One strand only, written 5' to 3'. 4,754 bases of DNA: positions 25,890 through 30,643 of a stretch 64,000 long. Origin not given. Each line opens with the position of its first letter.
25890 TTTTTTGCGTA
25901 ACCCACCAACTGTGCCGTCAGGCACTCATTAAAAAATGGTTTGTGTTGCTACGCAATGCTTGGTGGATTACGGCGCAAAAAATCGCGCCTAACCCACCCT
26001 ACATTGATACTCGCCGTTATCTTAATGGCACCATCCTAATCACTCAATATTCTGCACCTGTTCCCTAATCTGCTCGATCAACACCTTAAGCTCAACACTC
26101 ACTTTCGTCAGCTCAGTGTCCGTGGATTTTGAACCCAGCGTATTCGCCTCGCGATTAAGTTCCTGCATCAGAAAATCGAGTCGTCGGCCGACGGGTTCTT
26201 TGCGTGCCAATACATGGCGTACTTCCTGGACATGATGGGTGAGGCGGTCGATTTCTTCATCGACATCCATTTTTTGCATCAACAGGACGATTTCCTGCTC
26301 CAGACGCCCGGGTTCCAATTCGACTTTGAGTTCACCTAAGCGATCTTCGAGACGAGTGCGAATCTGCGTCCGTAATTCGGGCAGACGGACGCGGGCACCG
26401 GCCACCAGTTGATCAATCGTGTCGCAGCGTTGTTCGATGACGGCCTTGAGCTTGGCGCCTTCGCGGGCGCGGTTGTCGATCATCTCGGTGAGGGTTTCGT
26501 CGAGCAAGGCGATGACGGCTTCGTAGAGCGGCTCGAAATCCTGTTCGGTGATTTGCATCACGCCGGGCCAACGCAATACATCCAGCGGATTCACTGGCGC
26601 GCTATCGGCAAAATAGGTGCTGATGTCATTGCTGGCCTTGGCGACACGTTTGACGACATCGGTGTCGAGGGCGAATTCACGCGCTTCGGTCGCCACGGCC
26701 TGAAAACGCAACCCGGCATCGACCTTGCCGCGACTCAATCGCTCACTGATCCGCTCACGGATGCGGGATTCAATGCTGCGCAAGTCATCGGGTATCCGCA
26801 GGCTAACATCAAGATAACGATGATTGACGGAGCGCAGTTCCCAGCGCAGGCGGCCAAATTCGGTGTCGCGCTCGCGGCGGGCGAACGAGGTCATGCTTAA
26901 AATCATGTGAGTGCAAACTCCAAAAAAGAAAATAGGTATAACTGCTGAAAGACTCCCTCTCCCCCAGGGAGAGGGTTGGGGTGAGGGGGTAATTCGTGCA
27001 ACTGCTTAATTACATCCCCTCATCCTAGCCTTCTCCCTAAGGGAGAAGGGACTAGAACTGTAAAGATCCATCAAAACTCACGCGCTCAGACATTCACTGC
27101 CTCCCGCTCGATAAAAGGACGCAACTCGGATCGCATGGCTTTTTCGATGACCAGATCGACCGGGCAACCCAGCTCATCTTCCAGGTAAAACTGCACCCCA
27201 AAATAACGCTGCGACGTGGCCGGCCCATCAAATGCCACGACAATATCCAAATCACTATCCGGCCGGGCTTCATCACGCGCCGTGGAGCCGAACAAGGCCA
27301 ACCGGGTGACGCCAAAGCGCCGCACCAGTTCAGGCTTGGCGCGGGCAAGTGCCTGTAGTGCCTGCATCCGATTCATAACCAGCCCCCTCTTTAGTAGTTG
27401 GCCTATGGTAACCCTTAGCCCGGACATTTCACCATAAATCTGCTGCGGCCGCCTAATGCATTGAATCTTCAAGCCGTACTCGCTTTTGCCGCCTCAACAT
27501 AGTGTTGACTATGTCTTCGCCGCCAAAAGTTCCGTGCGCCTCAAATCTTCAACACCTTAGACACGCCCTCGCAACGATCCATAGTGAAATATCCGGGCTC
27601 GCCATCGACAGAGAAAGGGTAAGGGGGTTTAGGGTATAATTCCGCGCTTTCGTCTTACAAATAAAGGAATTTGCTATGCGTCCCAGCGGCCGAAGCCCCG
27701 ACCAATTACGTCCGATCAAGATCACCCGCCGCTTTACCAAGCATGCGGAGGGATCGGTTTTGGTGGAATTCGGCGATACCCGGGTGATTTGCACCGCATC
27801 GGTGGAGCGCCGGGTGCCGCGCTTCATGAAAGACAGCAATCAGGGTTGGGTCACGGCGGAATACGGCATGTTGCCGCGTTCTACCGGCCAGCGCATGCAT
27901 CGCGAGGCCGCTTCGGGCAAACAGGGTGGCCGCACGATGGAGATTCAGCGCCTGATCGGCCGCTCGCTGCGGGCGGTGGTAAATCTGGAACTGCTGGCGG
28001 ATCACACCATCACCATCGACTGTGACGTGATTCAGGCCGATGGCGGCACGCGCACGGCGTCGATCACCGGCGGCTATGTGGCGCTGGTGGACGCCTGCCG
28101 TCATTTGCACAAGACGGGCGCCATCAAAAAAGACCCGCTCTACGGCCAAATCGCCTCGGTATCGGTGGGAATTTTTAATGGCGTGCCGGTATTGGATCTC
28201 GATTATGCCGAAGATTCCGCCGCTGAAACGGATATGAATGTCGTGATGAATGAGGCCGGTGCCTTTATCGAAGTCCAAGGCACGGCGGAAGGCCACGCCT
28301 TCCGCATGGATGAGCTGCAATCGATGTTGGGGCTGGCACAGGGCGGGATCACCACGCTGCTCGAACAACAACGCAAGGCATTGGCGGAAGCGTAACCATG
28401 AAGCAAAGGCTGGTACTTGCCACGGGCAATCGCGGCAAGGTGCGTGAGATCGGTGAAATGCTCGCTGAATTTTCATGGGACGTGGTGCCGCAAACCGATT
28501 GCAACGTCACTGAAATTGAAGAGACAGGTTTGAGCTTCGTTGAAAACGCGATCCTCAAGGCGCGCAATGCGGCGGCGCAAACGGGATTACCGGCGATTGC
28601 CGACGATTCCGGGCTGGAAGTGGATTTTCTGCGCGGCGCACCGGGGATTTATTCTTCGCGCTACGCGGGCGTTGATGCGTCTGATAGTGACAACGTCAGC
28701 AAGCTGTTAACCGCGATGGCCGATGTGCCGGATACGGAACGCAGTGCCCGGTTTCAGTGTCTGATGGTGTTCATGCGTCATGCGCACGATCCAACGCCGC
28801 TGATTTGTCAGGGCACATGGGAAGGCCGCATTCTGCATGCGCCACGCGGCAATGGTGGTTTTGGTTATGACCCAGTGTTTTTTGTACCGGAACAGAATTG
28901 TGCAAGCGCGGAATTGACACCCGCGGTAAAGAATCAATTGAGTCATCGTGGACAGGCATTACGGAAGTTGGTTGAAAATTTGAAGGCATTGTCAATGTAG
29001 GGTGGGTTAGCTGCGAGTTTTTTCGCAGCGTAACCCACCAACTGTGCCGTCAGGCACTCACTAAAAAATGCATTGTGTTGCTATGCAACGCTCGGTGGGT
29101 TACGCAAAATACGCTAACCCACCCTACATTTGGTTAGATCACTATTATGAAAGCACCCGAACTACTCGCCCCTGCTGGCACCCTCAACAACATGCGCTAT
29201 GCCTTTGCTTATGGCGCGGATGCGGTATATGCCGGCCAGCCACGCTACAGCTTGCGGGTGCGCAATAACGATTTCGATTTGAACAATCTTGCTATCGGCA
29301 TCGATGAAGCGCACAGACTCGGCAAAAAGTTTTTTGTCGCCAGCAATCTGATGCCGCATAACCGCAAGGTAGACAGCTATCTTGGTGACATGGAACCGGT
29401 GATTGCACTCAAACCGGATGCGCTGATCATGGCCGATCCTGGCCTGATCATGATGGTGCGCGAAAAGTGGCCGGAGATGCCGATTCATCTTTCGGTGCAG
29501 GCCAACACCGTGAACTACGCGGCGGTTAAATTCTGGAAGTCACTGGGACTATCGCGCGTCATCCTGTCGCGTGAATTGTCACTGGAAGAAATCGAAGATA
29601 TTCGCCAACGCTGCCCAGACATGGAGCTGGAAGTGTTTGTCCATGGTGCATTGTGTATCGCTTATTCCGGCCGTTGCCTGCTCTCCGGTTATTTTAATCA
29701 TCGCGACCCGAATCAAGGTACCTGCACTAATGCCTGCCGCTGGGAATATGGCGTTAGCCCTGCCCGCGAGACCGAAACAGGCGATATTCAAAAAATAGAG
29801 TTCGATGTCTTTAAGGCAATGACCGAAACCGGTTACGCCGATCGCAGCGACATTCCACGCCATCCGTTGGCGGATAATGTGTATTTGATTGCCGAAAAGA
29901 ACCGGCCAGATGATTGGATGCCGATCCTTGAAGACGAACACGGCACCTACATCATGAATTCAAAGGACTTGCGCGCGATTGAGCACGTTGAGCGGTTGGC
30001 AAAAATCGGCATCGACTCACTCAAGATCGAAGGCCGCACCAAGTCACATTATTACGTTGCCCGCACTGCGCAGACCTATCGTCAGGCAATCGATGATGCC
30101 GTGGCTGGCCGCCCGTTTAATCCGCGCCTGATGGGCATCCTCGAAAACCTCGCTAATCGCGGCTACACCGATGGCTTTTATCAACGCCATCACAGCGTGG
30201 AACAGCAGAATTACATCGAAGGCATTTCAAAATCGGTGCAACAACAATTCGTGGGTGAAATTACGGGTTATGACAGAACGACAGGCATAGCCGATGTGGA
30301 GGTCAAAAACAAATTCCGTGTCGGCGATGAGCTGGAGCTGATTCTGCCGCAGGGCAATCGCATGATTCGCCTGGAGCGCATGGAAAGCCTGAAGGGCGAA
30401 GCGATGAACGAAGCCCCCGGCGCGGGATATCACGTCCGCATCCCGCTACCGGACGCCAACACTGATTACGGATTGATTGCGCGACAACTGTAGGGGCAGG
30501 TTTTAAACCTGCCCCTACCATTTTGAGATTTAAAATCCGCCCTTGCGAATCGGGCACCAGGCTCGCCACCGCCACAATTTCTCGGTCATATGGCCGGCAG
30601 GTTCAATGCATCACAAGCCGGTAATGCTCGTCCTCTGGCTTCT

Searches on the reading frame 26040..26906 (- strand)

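Call 108: search_protein_families(library=pfam, proteins=[window:26040-26906:-], max_evalue=0.00001)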
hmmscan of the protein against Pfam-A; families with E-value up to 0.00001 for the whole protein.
window:26040-26906:- (288 aa): 2 families
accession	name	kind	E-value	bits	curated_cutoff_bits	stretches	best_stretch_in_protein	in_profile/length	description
PF08340.16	YicC-like_C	-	1e-41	142.2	27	1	174-288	4-120/120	Endoribonuclease YicC-like, C-terminal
PF03755.18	YicC-like_N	-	1.3e-40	139.7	25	1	2-154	1-155/156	Endoribonuclease YicC-like, N-terminal region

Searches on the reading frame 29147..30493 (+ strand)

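Call 108: search_protein_families(library=pfam, proteins=[window:29147-30493:+], max_evalue=0.00001)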
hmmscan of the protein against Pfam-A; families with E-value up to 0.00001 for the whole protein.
window:29147-30493:+ (448 aa): 2 families
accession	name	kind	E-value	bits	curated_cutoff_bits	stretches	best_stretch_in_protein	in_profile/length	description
PF01136.24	Peptidase_U32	-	9e-89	297.2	22.4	1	83-349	9-231/233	Peptidase family U32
PF16325.11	Peptidase_U32_C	-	5.3e-22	78.2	28.2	1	365-446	2-83/83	Peptidase family U32 C-terminal domain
